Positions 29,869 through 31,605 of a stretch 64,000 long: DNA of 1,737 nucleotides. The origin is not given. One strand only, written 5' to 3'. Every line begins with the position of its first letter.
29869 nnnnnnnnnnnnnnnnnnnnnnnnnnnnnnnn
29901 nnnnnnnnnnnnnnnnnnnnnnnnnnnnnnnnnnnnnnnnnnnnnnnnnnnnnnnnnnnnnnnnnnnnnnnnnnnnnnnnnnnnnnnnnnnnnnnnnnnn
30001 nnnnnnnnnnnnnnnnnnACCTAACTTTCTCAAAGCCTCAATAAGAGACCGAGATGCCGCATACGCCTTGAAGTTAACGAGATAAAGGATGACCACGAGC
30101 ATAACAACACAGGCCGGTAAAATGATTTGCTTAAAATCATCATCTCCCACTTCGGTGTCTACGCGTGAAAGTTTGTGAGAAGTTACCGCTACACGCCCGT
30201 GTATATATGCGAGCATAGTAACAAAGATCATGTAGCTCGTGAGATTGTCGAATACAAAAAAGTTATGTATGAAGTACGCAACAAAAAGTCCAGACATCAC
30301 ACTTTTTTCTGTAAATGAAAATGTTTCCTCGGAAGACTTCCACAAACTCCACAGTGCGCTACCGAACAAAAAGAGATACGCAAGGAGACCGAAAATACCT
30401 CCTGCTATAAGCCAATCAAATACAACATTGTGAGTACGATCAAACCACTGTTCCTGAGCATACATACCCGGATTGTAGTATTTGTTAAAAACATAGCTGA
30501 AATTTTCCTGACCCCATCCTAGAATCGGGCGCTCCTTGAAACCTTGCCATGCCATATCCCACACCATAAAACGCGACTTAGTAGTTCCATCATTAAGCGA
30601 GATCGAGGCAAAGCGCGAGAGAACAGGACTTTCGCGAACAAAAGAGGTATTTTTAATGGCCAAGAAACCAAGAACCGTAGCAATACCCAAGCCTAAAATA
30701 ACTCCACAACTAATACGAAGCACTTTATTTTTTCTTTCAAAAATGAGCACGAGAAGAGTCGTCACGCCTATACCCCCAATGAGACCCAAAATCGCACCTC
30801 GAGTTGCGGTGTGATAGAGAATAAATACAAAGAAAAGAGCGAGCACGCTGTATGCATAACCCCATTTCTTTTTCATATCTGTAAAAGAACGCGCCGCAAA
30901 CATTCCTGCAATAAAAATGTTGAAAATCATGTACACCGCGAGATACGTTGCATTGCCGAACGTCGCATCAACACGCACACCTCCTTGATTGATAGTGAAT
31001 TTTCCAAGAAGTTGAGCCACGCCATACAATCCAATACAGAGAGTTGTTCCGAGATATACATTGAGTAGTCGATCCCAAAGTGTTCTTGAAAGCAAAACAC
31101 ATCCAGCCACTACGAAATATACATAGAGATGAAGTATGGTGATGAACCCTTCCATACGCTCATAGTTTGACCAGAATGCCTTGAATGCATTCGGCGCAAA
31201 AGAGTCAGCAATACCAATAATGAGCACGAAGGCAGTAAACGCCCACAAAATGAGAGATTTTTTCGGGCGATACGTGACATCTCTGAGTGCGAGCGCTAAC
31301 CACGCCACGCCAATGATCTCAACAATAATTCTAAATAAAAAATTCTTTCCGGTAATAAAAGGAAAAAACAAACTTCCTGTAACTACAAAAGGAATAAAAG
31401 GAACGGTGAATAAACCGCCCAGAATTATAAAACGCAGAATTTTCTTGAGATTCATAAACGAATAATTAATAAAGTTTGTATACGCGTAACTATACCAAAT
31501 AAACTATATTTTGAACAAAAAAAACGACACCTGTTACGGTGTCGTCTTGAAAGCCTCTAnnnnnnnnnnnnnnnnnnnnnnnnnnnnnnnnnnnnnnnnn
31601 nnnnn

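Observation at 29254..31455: Second Wzy_C-TPR paralog beside murB/secA, retaining the HN..G.G loop the first paralog may lack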

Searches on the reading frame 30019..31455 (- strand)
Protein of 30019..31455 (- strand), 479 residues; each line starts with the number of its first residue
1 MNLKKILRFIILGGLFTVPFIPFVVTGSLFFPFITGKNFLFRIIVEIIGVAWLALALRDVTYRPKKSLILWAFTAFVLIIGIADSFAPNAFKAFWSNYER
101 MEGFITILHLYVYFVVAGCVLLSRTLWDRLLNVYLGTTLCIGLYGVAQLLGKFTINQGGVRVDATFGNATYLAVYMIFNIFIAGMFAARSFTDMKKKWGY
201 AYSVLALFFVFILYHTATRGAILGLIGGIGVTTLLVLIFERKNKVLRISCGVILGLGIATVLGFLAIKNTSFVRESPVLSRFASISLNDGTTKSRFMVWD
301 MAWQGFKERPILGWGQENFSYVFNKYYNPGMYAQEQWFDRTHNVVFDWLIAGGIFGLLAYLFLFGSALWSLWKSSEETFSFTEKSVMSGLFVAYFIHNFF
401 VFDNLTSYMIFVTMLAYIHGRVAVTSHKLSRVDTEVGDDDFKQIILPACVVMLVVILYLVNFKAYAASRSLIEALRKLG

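Call 8: search_protein_families(library=pfam, proteins=[window:30019-31455:-], max_evalue=10)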
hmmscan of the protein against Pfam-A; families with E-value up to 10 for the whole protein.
seq(479 aa): 1 family
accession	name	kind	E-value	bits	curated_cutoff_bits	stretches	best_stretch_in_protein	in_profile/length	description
PF04932.20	Wzy_C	-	2.3e-21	76.6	31.7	1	205-361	2-149/149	O-Antigen ligase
